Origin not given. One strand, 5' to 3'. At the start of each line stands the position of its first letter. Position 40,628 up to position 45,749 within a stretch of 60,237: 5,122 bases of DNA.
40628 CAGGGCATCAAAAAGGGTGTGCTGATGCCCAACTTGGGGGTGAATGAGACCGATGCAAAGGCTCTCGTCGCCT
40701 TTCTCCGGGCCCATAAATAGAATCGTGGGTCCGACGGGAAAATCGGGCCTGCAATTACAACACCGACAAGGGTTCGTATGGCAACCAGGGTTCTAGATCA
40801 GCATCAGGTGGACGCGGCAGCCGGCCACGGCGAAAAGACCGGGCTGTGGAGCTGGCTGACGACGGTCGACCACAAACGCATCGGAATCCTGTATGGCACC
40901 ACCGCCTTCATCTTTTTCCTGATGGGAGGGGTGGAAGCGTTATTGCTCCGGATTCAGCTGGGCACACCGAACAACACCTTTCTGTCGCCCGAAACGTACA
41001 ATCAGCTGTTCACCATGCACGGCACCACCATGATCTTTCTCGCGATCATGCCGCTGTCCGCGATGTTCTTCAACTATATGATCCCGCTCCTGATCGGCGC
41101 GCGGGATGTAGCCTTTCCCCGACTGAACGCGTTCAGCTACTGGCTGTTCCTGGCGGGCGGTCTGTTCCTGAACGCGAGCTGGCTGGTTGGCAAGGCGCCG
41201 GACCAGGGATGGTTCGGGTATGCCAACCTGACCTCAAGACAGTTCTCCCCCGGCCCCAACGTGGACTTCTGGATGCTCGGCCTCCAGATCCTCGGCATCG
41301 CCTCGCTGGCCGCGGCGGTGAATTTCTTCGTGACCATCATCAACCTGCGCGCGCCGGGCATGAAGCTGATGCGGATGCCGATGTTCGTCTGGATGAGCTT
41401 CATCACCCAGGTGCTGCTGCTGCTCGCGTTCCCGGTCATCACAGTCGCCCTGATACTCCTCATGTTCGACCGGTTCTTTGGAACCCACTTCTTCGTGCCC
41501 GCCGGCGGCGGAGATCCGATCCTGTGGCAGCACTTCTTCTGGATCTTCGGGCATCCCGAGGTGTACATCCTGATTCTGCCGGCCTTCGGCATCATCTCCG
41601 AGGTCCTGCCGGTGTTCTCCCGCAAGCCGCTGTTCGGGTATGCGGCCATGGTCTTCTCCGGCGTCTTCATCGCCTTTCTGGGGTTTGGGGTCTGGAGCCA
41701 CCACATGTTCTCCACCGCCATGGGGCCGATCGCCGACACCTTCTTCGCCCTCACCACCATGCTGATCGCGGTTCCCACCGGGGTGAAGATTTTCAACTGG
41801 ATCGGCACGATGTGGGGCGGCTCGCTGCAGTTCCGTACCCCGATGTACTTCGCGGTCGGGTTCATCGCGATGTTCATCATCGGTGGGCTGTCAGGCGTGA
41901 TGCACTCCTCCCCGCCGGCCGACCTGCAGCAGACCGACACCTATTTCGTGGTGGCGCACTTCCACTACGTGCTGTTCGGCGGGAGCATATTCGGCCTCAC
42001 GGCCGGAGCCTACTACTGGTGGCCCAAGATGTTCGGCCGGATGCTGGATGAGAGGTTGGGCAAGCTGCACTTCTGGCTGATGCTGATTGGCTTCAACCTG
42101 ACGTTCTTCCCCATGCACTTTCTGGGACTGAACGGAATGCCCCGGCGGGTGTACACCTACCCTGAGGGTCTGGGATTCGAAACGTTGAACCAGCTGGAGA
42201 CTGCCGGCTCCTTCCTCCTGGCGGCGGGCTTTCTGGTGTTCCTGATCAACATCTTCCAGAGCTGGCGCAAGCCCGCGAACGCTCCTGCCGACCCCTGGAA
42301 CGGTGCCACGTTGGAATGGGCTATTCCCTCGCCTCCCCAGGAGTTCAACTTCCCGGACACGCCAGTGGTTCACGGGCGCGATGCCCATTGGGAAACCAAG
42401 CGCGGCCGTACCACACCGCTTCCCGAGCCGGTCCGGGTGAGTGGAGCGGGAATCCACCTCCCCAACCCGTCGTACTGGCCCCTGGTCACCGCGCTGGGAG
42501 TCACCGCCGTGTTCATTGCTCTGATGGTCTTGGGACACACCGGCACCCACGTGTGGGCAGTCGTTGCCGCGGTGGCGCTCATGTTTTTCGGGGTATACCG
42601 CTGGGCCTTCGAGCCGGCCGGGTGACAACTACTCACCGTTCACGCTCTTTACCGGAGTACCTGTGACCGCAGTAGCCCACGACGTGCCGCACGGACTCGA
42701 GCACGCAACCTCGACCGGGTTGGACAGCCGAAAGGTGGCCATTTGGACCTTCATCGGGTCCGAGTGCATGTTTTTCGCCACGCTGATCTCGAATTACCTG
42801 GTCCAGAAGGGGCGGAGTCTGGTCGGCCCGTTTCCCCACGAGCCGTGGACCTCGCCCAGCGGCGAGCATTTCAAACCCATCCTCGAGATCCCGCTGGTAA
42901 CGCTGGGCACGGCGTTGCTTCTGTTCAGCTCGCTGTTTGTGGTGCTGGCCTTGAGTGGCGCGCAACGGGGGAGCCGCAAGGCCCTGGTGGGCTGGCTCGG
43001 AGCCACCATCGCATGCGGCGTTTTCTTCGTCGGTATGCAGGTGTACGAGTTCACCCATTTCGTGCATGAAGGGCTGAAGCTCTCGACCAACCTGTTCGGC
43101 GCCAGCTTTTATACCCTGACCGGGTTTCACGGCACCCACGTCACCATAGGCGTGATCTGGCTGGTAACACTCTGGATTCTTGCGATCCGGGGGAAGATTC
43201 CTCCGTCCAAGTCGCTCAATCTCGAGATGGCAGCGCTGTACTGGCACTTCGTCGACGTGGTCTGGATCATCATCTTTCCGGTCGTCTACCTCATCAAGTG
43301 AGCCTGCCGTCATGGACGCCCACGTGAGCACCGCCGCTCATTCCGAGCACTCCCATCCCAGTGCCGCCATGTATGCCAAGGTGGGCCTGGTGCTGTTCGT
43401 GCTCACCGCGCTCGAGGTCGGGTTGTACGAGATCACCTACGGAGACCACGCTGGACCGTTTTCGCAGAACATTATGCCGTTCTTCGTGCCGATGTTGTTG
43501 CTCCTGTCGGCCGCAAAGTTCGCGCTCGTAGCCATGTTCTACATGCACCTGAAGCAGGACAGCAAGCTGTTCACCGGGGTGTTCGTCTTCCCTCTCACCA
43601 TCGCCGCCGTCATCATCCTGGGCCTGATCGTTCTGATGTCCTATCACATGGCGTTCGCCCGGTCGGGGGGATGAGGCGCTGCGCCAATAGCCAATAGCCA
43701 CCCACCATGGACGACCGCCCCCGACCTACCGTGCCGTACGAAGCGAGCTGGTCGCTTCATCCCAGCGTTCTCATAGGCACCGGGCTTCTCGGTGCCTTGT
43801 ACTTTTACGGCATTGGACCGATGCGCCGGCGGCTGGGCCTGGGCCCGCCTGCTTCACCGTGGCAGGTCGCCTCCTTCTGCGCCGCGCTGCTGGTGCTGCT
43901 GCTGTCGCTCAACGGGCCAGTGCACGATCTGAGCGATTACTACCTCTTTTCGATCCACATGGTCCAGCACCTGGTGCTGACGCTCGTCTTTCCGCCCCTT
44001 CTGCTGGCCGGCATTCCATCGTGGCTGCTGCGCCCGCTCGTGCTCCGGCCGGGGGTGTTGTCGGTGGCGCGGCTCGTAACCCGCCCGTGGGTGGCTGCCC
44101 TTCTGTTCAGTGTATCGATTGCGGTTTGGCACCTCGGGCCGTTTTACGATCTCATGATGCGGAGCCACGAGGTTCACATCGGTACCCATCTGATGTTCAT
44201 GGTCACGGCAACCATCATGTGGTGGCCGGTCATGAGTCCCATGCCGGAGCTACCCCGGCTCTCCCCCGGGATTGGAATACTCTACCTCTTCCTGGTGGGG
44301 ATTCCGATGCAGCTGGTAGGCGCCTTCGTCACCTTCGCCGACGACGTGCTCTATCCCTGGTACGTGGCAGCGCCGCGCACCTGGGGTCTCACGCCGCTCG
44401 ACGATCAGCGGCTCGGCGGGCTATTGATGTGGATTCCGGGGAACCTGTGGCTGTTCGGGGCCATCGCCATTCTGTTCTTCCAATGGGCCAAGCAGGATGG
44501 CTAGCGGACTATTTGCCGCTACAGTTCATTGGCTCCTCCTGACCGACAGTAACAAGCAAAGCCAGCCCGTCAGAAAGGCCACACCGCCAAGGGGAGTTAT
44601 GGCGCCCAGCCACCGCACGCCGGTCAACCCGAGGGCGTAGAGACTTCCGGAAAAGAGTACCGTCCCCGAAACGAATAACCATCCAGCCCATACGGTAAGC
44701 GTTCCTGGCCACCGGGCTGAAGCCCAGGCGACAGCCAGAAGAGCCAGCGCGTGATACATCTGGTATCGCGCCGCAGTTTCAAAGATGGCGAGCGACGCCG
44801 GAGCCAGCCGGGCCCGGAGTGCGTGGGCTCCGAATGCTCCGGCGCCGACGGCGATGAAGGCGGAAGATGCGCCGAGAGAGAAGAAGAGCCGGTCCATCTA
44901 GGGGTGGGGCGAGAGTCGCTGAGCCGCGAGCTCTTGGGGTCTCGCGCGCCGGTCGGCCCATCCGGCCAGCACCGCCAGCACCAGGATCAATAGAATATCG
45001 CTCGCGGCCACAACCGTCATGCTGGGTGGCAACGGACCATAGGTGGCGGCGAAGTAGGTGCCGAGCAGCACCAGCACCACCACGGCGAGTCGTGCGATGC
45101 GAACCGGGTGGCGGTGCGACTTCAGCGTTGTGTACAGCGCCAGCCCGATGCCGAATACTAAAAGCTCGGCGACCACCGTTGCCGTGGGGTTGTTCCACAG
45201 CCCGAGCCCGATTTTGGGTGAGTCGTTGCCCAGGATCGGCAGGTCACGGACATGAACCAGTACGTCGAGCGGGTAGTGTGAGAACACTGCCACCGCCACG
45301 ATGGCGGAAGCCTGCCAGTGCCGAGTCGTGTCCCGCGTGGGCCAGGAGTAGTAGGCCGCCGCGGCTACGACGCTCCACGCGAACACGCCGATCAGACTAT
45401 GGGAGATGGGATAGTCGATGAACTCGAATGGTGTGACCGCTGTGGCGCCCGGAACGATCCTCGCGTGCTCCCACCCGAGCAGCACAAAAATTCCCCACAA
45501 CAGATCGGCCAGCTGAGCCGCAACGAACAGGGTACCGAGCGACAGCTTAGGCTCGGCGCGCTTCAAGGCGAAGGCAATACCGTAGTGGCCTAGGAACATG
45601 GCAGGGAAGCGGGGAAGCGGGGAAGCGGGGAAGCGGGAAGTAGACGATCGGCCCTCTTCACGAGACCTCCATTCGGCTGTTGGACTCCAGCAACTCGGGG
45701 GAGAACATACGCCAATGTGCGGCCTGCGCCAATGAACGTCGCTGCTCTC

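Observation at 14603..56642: Dense family of 7-/8-nt tandem-repeat arrays, mostly as inverted array pairs at gene borders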

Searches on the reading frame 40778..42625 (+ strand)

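Call 10: search_protein_families(library=pfam, proteins=[window:40778-42625:+])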
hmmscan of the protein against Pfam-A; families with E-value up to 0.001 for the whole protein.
window:40778-42625:+ (615 aa): 1 family
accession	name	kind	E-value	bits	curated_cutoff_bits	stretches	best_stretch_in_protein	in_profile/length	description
PF00115.25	COX1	-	7.9e-168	559.3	34.8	1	34-480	1-436/436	Cytochrome C and Quinol oxidase polypeptide I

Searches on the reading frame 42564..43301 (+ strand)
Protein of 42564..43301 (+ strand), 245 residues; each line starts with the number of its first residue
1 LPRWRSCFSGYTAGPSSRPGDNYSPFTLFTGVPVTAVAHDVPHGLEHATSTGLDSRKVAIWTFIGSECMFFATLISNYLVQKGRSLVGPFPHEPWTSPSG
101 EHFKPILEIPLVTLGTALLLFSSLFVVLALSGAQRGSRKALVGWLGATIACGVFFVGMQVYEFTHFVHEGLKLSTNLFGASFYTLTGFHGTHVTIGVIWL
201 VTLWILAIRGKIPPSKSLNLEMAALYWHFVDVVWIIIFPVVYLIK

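Call 62: search_protein_families(library=pfam, proteins=[window:42564-43301:+], max_evalue=0.001)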
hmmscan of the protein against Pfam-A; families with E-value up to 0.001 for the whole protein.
window:42564-43301:+ (245 aa): 1 family
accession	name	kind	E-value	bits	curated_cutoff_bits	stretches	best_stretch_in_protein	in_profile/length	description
PF00510.24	COX3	-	3.8e-23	83.1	23.8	1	56-243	76-255/258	Cytochrome c oxidase subunit III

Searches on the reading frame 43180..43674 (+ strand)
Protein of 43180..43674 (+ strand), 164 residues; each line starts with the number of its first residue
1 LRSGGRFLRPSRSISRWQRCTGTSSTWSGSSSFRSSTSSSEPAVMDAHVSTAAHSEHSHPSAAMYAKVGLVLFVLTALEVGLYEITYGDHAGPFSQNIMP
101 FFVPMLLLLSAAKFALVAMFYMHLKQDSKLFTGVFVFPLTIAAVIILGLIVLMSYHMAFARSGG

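Call 62: search_protein_families(library=pfam, proteins=[window:43180-43674:+], max_evalue=0.001)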
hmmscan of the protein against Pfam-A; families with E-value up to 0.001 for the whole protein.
window:43180-43674:+ (164 aa): 1 family
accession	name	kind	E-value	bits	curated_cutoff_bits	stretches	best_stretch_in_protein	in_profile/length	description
PF03626.19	COX4_pro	-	1.2e-10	42.1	28.9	1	68-146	3-71/72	Prokaryotic Cytochrome C oxidase subunit IV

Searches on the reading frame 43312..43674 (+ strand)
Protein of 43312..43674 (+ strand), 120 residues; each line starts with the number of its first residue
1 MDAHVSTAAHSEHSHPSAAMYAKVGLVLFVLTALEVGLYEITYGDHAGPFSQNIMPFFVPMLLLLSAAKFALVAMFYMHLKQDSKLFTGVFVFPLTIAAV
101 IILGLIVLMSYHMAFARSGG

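Call 46: find_encoding_contigs(protein=window:43312-43674:+, flank=10000, max_places=10)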
Protein window:43312-43674:+ (120 aa): no gene with exactly this product is on record in the collection.

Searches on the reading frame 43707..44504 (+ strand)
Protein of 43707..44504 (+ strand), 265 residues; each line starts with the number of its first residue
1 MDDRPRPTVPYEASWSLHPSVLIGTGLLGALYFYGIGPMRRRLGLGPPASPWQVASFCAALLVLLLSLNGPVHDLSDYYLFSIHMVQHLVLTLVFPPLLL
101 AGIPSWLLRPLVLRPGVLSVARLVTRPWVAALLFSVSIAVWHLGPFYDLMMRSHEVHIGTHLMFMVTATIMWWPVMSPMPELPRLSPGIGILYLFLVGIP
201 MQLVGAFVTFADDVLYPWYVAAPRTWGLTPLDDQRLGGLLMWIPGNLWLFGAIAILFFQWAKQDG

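Call 37: search_protein_families(library=pfam, proteins=[window:43707-44504:+], max_evalue=0.01)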
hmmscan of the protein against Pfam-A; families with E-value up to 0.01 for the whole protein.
window:43707-44504:+ (265 aa): 1 family
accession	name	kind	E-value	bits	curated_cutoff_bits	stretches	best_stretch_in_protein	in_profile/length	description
PF09678.15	Caa3_CtaG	-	3.6e-62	210.3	27.7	1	30-262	1-236/237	Cytochrome c oxidase caa3 assembly factor (Caa3_CtaG)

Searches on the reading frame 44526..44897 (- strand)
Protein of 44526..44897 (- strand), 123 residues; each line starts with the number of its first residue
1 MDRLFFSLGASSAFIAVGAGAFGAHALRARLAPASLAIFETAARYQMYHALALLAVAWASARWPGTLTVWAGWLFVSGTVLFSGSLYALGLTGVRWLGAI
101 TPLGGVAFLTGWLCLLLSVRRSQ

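Call 62: search_protein_families(library=pfam, proteins=[window:44526-44897:-], max_evalue=0.001)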
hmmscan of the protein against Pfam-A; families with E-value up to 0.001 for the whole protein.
window:44526-44897:- (123 aa): 1 family
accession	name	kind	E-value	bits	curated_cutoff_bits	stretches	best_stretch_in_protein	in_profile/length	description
PF04241.20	DUF423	-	2.3e-31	108.3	25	1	19-105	1-86/86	Protein of unknown function (DUF423)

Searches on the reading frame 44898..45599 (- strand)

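Call 37: search_protein_families(library=pfam, proteins=[window:44898-45599:-], max_evalue=0.01)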
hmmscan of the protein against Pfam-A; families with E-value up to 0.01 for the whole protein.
window:44898-45599:- (233 aa): 1 family
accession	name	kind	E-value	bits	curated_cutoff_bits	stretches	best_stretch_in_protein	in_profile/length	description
PF04307.19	YdjM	-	0.00041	20.3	29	1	65-182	64-171/176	YdjM inner membrane protein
